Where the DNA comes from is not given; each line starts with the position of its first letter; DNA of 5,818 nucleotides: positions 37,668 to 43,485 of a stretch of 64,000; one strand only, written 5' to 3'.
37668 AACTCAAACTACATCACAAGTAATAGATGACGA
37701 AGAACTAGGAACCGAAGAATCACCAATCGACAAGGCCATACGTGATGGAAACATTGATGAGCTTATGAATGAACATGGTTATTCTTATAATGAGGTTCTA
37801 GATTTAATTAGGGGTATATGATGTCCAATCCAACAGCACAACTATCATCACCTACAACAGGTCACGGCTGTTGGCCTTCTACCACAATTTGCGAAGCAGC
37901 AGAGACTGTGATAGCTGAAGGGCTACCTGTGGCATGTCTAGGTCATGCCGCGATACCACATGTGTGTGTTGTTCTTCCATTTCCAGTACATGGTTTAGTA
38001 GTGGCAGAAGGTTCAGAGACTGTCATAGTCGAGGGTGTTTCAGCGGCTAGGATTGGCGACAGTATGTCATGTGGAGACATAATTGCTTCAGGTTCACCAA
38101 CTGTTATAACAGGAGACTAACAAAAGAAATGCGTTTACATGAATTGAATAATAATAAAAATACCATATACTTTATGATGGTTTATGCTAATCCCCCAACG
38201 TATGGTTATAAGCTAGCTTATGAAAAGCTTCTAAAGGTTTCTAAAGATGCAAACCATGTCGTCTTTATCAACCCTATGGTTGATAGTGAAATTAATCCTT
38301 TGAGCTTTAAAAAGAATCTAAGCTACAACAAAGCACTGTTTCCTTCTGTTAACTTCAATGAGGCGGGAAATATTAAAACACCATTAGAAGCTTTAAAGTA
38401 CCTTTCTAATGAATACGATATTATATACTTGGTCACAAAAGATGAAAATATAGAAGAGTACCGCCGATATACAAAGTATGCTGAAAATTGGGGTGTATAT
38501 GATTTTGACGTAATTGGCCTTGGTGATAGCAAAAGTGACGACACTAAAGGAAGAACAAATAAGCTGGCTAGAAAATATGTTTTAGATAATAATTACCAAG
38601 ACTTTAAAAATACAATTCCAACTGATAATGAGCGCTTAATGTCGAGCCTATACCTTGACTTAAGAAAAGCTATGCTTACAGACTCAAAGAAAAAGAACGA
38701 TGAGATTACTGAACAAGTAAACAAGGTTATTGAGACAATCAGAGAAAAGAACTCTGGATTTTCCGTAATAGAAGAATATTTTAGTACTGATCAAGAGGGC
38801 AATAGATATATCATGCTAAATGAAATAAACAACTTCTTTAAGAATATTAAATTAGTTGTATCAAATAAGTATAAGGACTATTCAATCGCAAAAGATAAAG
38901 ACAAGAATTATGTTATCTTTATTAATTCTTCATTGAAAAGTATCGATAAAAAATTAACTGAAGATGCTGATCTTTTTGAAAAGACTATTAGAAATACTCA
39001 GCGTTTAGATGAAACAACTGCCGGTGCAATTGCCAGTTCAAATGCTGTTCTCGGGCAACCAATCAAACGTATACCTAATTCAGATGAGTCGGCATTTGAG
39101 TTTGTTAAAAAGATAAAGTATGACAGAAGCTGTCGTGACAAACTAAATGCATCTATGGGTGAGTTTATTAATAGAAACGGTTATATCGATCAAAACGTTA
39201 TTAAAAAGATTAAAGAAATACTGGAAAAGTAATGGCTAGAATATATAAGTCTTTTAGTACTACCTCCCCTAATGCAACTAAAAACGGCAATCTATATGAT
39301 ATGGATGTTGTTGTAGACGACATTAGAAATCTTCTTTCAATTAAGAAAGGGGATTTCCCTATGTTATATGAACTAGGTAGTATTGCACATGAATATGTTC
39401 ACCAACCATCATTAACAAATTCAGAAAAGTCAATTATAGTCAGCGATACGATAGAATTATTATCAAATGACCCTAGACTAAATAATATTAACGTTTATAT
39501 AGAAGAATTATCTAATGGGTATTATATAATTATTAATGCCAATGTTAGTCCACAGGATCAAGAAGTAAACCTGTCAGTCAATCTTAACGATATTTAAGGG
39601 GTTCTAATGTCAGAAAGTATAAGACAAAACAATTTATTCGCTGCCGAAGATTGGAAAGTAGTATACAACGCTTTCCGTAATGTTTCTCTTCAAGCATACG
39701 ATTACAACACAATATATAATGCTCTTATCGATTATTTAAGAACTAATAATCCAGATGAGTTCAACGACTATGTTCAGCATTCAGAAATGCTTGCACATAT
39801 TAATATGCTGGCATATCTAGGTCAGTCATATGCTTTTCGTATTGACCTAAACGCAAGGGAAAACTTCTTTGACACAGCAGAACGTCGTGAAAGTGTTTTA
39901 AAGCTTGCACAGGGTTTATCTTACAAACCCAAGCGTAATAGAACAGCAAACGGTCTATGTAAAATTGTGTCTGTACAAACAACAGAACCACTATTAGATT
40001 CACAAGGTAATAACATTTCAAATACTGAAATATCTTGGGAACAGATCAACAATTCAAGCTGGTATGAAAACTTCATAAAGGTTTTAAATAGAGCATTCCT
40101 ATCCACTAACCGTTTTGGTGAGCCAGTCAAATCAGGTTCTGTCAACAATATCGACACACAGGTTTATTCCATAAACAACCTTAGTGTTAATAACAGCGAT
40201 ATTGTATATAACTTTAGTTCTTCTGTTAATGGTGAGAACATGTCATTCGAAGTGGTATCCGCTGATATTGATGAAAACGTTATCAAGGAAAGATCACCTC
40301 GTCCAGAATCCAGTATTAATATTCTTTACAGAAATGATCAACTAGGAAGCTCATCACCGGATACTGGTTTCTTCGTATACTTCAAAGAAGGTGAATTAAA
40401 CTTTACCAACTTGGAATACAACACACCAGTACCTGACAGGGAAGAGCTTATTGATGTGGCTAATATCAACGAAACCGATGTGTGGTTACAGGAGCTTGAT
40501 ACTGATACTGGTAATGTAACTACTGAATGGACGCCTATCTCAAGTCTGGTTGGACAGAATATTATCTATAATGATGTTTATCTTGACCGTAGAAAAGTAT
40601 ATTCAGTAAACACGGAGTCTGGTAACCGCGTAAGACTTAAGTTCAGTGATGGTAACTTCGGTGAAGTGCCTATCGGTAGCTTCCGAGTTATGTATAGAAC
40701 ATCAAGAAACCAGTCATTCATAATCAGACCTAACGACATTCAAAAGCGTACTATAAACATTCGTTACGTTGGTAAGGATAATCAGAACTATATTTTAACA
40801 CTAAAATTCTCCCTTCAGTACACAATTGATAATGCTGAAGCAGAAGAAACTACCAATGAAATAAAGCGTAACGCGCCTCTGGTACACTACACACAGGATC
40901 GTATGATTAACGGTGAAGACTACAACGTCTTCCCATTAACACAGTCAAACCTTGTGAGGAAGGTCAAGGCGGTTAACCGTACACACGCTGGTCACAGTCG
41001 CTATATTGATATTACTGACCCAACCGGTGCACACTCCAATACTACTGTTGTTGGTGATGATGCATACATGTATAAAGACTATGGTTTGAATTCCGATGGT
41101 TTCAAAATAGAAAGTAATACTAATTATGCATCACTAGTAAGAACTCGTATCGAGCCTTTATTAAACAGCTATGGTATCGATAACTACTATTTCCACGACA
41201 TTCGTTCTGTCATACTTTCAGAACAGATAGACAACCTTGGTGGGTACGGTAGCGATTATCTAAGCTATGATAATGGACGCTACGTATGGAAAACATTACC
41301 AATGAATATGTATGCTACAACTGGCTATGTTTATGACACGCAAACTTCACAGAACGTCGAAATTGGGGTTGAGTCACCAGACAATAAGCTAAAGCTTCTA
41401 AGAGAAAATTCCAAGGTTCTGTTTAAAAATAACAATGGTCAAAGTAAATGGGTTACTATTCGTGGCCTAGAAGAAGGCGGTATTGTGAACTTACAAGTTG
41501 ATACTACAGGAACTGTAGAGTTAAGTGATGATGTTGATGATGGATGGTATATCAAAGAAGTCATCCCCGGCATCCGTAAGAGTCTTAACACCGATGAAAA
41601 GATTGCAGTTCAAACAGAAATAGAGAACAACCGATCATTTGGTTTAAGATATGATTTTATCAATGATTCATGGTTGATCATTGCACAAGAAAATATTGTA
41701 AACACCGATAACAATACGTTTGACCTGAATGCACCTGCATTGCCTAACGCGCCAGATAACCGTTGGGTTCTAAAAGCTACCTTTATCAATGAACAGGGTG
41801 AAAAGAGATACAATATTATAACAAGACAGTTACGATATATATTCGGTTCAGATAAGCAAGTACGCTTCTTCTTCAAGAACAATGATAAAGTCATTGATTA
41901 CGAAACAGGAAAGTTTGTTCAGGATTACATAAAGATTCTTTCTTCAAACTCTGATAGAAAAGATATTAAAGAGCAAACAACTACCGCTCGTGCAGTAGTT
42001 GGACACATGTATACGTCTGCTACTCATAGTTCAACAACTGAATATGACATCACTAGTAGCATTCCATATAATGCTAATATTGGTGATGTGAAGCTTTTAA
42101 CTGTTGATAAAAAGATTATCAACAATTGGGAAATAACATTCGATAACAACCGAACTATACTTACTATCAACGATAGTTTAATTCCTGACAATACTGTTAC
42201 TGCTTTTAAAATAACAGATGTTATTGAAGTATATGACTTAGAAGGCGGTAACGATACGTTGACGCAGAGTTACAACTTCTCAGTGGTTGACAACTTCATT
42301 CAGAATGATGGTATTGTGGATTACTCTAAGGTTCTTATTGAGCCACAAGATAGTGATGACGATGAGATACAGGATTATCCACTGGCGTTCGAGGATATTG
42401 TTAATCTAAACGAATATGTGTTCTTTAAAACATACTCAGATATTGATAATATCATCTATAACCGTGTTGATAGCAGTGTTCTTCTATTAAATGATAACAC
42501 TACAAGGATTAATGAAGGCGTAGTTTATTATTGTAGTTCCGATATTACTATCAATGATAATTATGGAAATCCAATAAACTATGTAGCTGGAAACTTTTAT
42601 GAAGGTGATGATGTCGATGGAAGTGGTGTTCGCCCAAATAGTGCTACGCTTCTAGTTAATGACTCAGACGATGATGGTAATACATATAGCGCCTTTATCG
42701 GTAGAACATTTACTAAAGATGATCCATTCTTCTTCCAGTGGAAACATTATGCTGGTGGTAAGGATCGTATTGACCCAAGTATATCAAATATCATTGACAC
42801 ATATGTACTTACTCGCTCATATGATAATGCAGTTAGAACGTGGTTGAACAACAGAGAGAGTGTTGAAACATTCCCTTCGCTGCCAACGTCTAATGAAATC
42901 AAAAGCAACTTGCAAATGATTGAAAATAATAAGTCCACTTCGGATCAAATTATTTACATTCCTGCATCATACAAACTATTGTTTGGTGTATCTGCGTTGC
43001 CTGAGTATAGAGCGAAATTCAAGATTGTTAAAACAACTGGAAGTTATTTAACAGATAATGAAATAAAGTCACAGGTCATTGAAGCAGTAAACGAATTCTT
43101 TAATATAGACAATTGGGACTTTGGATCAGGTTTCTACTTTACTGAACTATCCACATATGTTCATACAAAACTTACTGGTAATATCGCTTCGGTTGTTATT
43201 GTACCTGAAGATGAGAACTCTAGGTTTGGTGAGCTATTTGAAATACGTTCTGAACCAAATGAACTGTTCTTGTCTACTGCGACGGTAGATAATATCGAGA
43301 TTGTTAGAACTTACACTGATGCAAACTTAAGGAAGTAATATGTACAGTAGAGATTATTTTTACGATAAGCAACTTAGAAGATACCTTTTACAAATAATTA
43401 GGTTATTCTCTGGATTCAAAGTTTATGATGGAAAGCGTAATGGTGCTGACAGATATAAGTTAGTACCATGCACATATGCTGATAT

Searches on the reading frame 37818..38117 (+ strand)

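Call 101: search_protein_families(library=pfam, proteins=[window:37818-38117:+], max_evalue=0.01)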
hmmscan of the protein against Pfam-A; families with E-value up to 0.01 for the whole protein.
window:37818-38117:+ (100 aa): 1 family
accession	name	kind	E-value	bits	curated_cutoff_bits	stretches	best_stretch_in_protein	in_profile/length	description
PF05488.18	PAAR_motif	-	1.3e-12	48.2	27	1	15-90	2-69/70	PAAR motif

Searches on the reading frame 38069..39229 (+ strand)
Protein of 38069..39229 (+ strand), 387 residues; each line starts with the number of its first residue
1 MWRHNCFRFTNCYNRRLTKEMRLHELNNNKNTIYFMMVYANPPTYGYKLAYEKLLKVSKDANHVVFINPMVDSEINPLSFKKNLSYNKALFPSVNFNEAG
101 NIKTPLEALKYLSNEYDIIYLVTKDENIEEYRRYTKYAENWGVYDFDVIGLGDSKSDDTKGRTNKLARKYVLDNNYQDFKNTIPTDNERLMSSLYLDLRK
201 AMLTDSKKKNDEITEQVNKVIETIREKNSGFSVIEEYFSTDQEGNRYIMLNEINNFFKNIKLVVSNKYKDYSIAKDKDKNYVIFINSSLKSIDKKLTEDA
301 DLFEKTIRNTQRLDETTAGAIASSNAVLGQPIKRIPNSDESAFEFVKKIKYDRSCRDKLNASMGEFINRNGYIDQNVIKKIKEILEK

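Call 29: search_protein_families(library=phrogs, proteins=[window:38069-39229:+], max_evalue=0.001)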
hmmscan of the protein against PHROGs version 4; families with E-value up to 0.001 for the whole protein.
window:38069-39229:+ (387 aa): 1 family
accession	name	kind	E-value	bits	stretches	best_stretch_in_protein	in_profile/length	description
phrog_3041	-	other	3.5e-41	142.3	1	17-373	36-407/678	cytidyltransferase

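Call 30: search_protein_families(library=pfam, proteins=[window:38069-39229:+], max_evalue=0.001)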
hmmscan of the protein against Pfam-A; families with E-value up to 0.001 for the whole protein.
window:38069-39229:+ (387 aa): 0 families

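Call 73: search_protein_families(library=pfam, proteins=[window:38069-39229:+], max_evalue=0.01)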
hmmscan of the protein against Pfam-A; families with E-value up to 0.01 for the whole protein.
window:38069-39229:+ (387 aa): 0 families

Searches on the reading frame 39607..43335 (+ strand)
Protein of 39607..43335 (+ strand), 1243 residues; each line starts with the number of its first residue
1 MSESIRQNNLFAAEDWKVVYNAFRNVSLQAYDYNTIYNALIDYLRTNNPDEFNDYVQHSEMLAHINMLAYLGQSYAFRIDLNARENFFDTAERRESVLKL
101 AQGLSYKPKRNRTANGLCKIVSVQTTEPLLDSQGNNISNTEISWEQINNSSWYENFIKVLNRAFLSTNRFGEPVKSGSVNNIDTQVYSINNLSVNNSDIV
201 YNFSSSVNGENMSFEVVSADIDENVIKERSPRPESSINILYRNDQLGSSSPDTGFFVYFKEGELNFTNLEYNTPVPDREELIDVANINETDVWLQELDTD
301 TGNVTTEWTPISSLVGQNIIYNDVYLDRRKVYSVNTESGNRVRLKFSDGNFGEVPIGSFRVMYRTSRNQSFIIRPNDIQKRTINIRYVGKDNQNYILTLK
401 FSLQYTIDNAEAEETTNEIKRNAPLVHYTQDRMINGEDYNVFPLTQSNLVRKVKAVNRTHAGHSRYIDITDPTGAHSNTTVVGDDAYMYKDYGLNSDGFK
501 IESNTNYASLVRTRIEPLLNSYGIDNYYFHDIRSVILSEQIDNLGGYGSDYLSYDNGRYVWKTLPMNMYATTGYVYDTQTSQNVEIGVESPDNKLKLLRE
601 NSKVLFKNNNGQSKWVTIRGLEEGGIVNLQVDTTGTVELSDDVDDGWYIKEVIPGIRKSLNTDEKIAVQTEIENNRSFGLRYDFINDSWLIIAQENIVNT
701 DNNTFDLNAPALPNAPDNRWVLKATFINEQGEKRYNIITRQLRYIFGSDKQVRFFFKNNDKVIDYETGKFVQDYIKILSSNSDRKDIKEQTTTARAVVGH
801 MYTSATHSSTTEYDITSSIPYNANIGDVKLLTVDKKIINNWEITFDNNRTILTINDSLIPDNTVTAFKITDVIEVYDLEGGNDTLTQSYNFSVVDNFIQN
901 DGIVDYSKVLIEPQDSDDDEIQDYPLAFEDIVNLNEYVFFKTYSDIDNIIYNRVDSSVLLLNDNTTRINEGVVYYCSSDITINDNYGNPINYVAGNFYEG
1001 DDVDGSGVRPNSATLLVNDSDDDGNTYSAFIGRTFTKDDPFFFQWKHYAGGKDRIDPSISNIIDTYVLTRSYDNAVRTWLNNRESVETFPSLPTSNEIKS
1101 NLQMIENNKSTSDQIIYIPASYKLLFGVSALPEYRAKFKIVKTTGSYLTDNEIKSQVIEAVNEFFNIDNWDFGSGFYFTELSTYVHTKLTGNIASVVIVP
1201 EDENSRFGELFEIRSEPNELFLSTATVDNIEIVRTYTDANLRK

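Call 29: search_protein_families(library=phrogs, proteins=[window:39607-43335:+], max_evalue=0.001)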
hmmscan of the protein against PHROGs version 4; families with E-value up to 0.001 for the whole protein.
window:39607-43335:+ (1243 aa): 2 families
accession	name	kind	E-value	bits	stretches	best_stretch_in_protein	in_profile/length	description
phrog_10646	-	tail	0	1305.3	1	1-1243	1-1140/1142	baseplate wedge subunit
phrog_219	-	tail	1e-23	84.8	2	27-121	5-98/598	baseplate wedge subunit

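Call 30: search_protein_families(library=pfam, proteins=[window:39607-43335:+], max_evalue=0.001)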
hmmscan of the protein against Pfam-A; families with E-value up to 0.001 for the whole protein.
window:39607-43335:+ (1243 aa): 0 families
